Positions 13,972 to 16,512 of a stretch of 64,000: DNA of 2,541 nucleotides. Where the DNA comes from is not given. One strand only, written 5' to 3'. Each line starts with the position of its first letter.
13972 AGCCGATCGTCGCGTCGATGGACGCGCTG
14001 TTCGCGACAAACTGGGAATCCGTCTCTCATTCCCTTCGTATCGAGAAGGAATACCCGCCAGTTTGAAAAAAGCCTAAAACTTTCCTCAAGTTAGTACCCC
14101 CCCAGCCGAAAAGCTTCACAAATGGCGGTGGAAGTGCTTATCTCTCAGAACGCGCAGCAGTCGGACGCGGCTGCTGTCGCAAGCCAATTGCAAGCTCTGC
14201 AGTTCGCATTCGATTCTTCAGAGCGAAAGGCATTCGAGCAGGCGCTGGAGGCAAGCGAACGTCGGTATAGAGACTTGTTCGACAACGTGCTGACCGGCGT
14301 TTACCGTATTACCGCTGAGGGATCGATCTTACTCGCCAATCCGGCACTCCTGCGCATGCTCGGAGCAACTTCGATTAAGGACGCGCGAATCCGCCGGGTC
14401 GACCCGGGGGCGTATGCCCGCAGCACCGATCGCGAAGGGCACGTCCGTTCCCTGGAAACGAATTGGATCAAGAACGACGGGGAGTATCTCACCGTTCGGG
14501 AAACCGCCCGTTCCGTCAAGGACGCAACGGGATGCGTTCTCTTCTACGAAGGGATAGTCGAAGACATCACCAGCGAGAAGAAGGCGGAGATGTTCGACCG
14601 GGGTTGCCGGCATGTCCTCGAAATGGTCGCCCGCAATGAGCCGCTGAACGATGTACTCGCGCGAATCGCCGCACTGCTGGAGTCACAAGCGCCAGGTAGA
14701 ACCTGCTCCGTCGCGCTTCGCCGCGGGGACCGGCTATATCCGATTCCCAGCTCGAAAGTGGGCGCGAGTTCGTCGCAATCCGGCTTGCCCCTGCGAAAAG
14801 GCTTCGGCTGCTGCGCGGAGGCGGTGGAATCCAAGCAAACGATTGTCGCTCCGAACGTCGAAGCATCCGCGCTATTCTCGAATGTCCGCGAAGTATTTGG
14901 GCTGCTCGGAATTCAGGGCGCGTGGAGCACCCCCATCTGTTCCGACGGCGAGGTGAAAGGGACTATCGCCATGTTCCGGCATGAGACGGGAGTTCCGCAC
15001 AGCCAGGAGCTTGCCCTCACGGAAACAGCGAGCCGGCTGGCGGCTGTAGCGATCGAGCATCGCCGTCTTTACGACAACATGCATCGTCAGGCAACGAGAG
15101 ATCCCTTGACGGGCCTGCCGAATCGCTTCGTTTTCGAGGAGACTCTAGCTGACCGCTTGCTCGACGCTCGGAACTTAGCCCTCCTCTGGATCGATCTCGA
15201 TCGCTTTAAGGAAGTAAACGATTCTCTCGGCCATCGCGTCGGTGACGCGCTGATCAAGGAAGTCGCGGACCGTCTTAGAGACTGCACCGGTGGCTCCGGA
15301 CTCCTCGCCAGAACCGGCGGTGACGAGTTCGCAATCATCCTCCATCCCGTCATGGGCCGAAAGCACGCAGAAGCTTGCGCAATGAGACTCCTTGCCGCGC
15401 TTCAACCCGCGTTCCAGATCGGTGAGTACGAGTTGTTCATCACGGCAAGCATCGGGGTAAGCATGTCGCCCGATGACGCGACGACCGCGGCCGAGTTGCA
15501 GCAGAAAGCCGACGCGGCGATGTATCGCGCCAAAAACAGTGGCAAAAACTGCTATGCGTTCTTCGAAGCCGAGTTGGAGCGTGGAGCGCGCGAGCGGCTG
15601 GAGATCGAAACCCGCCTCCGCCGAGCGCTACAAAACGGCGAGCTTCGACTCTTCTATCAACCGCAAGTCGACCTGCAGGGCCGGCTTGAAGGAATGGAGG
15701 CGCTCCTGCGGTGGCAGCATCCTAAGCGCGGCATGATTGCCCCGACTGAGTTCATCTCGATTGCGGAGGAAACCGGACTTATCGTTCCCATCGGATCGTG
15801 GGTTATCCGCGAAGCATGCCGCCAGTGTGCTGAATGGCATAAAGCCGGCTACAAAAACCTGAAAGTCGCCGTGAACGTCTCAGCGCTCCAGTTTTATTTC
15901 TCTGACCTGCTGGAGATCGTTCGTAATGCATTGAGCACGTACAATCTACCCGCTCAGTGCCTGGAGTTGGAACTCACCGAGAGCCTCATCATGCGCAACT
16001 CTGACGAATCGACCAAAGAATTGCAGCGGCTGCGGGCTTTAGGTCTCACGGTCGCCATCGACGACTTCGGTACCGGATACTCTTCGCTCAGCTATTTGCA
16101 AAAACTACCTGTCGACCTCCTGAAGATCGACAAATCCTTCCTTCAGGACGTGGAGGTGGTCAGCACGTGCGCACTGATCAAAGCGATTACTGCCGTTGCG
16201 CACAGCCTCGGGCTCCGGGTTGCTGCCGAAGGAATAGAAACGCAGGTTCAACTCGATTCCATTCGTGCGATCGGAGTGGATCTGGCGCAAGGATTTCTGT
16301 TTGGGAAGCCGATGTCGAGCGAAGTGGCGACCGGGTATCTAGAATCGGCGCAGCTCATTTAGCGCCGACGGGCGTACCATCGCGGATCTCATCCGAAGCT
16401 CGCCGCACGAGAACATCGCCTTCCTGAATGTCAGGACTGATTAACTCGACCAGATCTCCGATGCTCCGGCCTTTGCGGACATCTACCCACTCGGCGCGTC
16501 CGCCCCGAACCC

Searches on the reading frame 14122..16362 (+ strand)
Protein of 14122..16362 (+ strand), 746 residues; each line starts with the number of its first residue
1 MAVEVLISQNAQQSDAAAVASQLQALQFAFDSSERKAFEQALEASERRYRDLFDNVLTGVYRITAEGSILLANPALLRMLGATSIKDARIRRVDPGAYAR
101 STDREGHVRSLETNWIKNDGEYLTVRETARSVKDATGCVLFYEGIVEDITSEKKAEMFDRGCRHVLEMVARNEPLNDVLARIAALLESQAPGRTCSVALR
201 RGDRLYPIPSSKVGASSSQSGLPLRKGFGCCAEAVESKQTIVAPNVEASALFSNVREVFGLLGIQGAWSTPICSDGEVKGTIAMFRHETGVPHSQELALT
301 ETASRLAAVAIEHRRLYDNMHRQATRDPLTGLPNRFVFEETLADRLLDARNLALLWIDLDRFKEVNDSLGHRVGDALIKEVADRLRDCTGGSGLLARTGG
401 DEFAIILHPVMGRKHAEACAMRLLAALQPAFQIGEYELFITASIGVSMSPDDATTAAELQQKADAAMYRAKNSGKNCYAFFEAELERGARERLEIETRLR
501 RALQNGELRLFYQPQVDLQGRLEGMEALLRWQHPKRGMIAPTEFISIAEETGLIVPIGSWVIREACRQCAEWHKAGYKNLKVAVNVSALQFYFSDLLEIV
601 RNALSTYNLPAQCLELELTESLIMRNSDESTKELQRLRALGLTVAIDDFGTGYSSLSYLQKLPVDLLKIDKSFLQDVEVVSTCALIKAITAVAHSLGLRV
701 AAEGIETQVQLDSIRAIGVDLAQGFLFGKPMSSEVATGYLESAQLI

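Call 57: find_encoding_contigs(protein=window:14122-16362:+, flank=3000, max_places=4)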
Protein window:14122-16362:+ (746 aa): no gene with exactly this product is on record in the collection.
